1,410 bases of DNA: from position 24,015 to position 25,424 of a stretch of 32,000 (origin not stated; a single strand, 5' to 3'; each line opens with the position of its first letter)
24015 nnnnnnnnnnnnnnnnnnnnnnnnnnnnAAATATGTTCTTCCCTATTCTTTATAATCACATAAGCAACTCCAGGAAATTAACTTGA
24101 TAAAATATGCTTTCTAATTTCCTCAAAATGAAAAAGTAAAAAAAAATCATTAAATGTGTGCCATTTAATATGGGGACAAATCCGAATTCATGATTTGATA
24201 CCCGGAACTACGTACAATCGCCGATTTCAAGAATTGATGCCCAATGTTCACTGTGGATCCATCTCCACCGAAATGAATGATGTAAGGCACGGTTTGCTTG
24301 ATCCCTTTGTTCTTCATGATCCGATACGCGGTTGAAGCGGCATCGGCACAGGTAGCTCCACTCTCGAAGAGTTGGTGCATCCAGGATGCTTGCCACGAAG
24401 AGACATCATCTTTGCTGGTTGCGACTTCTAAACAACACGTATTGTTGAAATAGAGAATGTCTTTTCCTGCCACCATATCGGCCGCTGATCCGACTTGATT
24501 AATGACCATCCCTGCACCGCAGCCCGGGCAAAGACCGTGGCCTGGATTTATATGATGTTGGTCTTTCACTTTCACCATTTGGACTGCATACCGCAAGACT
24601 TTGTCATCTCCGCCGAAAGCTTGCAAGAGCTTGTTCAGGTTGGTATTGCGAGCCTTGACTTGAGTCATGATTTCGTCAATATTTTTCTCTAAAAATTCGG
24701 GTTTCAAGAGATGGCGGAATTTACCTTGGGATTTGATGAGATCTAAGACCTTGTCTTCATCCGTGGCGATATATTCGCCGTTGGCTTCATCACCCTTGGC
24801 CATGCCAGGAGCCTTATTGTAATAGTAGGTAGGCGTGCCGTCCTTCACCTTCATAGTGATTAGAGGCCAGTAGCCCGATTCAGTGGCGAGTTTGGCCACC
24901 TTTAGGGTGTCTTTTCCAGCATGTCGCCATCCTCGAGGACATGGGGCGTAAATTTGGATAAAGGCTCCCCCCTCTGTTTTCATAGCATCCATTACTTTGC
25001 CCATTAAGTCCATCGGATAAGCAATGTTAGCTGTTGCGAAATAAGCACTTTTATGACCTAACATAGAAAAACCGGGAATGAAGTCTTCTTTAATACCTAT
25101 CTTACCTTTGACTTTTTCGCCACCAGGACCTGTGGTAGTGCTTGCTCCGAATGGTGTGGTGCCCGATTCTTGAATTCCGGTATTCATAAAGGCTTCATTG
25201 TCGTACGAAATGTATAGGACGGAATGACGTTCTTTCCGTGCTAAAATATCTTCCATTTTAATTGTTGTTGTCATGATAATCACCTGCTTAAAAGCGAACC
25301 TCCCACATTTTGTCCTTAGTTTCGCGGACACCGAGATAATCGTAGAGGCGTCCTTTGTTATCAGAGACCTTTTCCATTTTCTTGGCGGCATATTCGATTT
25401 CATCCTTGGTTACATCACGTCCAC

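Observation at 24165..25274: Circularly permuted PorB: the thiamine-PP motif GDG...DN is split between the extreme C and N termini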

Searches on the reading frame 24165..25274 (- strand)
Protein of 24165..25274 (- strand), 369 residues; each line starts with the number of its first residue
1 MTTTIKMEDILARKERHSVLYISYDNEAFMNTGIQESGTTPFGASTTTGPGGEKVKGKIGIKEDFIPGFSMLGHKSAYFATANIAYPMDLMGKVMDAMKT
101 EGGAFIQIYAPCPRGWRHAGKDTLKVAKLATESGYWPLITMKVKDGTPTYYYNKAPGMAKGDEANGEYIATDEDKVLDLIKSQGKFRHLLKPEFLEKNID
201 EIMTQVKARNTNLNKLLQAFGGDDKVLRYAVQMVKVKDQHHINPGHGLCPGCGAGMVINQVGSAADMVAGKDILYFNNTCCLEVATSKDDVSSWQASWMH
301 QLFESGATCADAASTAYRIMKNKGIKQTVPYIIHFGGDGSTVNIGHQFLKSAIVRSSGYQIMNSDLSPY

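Call 3: search_protein_families(library=pfam, proteins=[window:24165-25274:-], max_evalue=0.1)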
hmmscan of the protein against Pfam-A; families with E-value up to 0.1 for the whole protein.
window:24165-25274:- (369 aa): 2 families
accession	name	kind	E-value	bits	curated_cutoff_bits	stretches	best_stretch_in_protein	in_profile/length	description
PF02775.26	TPP_enzyme_C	-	1.8e-05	25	21.9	1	12-108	68-151/151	Thiamine pyrophosphate enzyme, C-terminal TPP binding domain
PF13458.12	Peripla_BP_6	-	0.035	14.2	31.7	0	71-107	132-168/343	Periplasmic binding protein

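Call 4: search_protein_families(library=ncbifam, proteins=[window:24165-25274:-], max_evalue=0.1)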
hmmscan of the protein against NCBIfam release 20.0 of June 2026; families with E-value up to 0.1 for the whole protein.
window:24165-25274:- (369 aa): 7 families
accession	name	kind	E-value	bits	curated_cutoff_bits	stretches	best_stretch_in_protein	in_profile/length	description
NF008819.1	PRK11865.1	equivalog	8.6e-64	215.6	405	2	15-208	117-291/300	pyruvate synthase subunit PorB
NF008818.0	PRK11864.1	subfamily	3.2e-56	190.6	405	2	7-218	109-297/300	3-methyl-2-oxobutanoate dehydrogenase subunit beta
NF045792.1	OxalOxredbeta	equivalog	7.9e-54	182.8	590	2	16-209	128-303/311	oxalate oxidoreductase subunit beta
NF045766.1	PhenlGlyoxDHPadI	equivalog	6e-29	101.1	700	1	16-216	257-436/443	NADH-dependent phenylglyoxylate dehydrogenase subunit beta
TIGR02176.1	pyruv_ox_red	equivalog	1.2e-07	30.1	911.35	1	21-215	985-1164/1167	pyruvate:ferredoxin (flavodoxin) oxidoreductase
NF008820.0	PRK11866.1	equivalog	1.6e-05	24.4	402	1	15-112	111-201/287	2-oxoacid ferredoxin oxidoreductase subunit beta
TIGR02177.1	PorB_KorB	subfamily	0.0052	16.3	261.9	1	16-114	98-189/286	2-oxoacid:acceptor oxidoreductase, beta subunit, pyruvate/2-ketoisovalerate family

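Call 5: search_solved_structures(query=window:24165-25274:-, max_evalue=1, show_alignments=3)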
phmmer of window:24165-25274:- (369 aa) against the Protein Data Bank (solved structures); distinct sequences matched with E-value up to 1: 8.
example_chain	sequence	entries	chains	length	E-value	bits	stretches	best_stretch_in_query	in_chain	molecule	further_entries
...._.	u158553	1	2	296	4.2e-47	164.4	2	15-143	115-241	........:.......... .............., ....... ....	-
5c4i_C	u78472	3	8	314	5.3e-45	157.5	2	16-139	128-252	Oxalate oxidoreductase subunit beta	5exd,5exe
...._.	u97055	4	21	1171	7.5e-06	28.7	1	18-140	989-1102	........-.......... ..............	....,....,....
1b0p_A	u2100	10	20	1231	2.2e-05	27.2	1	11-140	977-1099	PROTEIN (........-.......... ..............) | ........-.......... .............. | PYRUVATE FERREDOXIN OXIDOREDUCTASE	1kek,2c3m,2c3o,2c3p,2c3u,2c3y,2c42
7plm_A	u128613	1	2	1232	2.2e-05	27.2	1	11-140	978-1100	Pyruvate:ferredoxin oxidoreductase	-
6n2n_B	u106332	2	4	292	0.062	15.8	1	61-114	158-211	Pyruvate ferredoxin/flavodoxin oxidoreductase, beta subunit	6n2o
1ddz_A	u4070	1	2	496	0.069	15.7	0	225-290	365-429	CARBONIC ANHYDRASE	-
7qfi_A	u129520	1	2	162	0.54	12.7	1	152-242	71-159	SlpX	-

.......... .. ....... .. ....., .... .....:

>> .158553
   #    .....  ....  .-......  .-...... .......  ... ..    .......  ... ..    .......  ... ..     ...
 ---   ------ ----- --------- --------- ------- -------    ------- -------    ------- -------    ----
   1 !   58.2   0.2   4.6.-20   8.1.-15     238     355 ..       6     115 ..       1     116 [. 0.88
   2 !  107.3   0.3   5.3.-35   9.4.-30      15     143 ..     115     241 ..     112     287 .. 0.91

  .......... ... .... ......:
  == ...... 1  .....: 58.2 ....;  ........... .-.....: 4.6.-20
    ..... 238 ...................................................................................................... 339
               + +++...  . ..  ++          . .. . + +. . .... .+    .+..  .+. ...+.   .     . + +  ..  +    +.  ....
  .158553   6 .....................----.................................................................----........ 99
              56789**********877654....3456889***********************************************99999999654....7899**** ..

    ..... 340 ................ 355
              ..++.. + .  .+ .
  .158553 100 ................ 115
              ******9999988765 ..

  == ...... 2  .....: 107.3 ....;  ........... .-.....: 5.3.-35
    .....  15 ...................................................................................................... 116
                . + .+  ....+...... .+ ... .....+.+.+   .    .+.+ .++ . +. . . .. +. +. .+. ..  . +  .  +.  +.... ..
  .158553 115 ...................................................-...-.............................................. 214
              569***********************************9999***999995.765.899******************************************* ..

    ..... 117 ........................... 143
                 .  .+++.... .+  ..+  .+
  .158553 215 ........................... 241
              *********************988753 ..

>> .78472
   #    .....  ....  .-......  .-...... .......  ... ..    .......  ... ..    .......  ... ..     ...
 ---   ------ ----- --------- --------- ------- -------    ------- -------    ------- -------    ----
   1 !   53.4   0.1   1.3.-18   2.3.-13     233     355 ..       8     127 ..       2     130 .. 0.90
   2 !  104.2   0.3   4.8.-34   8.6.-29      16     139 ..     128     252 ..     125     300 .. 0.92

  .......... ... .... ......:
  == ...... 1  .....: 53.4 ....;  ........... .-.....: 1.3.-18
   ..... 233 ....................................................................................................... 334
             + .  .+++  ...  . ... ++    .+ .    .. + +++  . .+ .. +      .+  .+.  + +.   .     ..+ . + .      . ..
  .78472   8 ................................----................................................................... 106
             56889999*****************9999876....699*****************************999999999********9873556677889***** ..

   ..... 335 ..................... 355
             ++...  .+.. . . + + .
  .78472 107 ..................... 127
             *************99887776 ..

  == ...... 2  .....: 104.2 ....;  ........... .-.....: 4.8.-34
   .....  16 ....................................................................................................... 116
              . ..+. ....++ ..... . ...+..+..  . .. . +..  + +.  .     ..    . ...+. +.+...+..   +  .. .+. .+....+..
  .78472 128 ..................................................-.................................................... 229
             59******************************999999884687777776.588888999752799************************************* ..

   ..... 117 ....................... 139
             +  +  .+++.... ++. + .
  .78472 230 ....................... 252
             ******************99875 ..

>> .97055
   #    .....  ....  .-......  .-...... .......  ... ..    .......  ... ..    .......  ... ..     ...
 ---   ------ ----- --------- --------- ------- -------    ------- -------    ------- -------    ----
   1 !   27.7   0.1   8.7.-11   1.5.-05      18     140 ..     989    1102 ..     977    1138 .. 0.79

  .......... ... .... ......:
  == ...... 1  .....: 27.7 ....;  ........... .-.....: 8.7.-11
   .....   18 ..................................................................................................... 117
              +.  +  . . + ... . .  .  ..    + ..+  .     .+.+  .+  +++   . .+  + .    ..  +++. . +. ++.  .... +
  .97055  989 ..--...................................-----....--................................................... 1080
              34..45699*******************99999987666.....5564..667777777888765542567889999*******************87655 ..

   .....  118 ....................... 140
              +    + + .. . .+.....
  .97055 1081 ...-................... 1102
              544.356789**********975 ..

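Call 6: find_homologous_proteins(query=window:24165-25274:-, max_evalue=0.00001)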
Query window:24165-25274:- (369 aa): 3158 proteins with E <= 0.00001 among 4450 candidates; the best 120 are listed.
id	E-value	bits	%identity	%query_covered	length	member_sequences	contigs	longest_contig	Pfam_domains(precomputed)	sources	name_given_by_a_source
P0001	3.2e-251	851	100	100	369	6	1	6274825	PF02775.27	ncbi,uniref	ncbi:hypothetical protein [Candidatus Lokiarchaeum ossiferum]|uniref:hypothetical protein n=1 Tax=Ca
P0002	4.9e-203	692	80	100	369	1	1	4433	-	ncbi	-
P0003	1.5e-198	677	78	99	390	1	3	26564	-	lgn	-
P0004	2.6e-194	664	78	99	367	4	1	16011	-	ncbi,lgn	-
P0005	2.9e-193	660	77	99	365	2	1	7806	-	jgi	jgi:pyruvate/2-oxoacid:ferredoxin oxidoreductase beta subunit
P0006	5.9e-191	653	76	99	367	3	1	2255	-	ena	-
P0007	8.7e-191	652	76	99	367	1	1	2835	-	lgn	-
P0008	1.6e-190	651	77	99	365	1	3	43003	-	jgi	jgi:pyruvate ferredoxin oxidoreductase beta subunit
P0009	3.1e-190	650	76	99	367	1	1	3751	-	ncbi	-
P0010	3.8e-190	650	74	99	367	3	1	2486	-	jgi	-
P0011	1.3e-189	648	75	99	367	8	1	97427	-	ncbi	ncbi:MAG: hypothetical protein ACTSRK_04005 [Promethearchaeota archaeon]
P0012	5.9e-189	646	75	99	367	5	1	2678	-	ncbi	ncbi:MAG: hypothetical protein ACTSWW_13105 [Promethearchaeota archaeon]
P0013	1.9e-186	638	75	99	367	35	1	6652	-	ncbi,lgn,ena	-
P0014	5.5e-181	620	72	99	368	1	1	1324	-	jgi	-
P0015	4.7e-180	617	72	98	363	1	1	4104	-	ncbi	-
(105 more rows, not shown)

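Call 15: find_related_loci(query=A1, collection=genome_contigs, flank=6000)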
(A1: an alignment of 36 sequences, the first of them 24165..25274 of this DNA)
Query A1 (369 aa) in genome_contigs; peptide patterns used: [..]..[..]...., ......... (x = any residue, [..] = any of these).
352 stretches matched a pattern; 137 encode a relative of the query (tblastn E <= 1e-3); the best 80 are kept; 80 distinct loci.
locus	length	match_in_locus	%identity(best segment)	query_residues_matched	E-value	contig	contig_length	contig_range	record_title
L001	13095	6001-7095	76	1-366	0e+0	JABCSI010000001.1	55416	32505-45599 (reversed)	MAG: Promethearchaeota archaeon isolate HM1_B6_4 NODE_104_length_55416_cov_0.645300, whole genome shotgun sequence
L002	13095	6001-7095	76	1-366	0e+0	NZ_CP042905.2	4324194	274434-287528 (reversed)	Promethearchaeum syntrophicum strain MK-D1 chromosome, complete genome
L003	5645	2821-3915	74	1-366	0e+0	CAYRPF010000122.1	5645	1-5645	MAG TPA_asm: uncultured archaeon isolate binchicken_co256_1 genome assembly, contig: NODE_44713_length_5645_cov_7.616279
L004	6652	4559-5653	75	1-366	0e+0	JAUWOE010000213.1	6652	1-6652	MAG: Promethearchaeum sp. isolate CSMAG_2442 CSMAG_2442_k141_156574_length_6652_cov_7.9650, whole genome shotgun sequenc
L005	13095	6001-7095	73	1-366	0e+0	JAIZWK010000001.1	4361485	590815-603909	MAG: Candidatus Harpocratesius repetitus isolate FW102 FWG169_LokiFW102v12_contig001_4361485bp, whole genome shotgun seq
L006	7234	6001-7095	76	1-366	0e+0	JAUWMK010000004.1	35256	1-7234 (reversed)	MAG: Promethearchaeum sp. isolate CSMAG_2396 CSMAG_2396_k141_1865105_length_35256_cov_6.1325, whole genome shotgun seque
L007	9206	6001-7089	74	1-366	0e+0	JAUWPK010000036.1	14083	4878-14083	MAG: Promethearchaeum sp. isolate CSMAG_2474 CSMAG_2474_k141_27283_length_14083_cov_11.0000, whole genome shotgun sequen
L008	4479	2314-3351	57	5-363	1e-144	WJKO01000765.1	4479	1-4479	MAG: Promethearchaeota archaeon isolate Bin_342 k141_4350348, whole genome shotgun sequence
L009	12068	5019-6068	55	5-366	1e-139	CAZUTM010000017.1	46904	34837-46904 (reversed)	MAG TPA_asm: uncultured archaeon isolate SRP278314_co2_361 genome assembly, contig: NODE_1135_length_46904_cov_6.053875,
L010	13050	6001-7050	54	2-363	3e-137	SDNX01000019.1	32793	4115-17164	MAG: Promethearchaeota archaeon isolate AMARA_1 AMARA-sed17-2573, whole genome shotgun sequence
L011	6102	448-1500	55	4-366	2e-137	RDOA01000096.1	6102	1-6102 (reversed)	MAG: Promethearchaeota archaeon isolate DZG_bin1.240 NODE_99_length_6102_cov_18.843651, whole genome shotgun sequence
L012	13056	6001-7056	56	4-367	2e-137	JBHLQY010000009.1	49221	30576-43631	MAG: Candidatus Thorarchaeota archaeon isolate QM1B.325 QM1B.325@1850, whole genome shotgun sequence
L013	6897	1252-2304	55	4-366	1e-137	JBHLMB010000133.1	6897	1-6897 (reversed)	MAG: Promethearchaeota archaeon isolate DZ2M.159 DZ2M.159@43546, whole genome shotgun sequence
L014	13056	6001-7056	56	4-367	4e-137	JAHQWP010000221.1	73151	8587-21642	MAG: Promethearchaeia archaeon isolate ABR11 NODE_94_length_73151_cov_7, whole genome shotgun sequence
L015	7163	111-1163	55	4-366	5e-137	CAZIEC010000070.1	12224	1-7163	MAG TPA_asm: uncultured archaeon isolate binchicken_co19_559 genome assembly, contig: NODE_8786_length_12224_cov_21.2724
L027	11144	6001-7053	54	5-367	2e-134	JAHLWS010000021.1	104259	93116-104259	MAG: Promethearchaeota archaeon isolate 33X4 k141_27554, whole genome shotgun sequence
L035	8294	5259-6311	53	5-367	6e-134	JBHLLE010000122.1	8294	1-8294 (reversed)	MAG: Candidatus Hermodarchaeota archaeon isolate DZ1M.378 DZ1M.378@39278, whole genome shotgun sequence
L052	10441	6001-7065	52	5-367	1e-132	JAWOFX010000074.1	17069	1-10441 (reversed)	MAG: Promethearchaeia archaeon isolate BLK6-3.bin.141 k191_1077486, whole genome shotgun sequence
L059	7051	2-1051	53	5-366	3e-132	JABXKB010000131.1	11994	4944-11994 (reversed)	MAG: Promethearchaeota archaeon isolate Hel_238_bin13 contig-145_11415, whole genome shotgun sequence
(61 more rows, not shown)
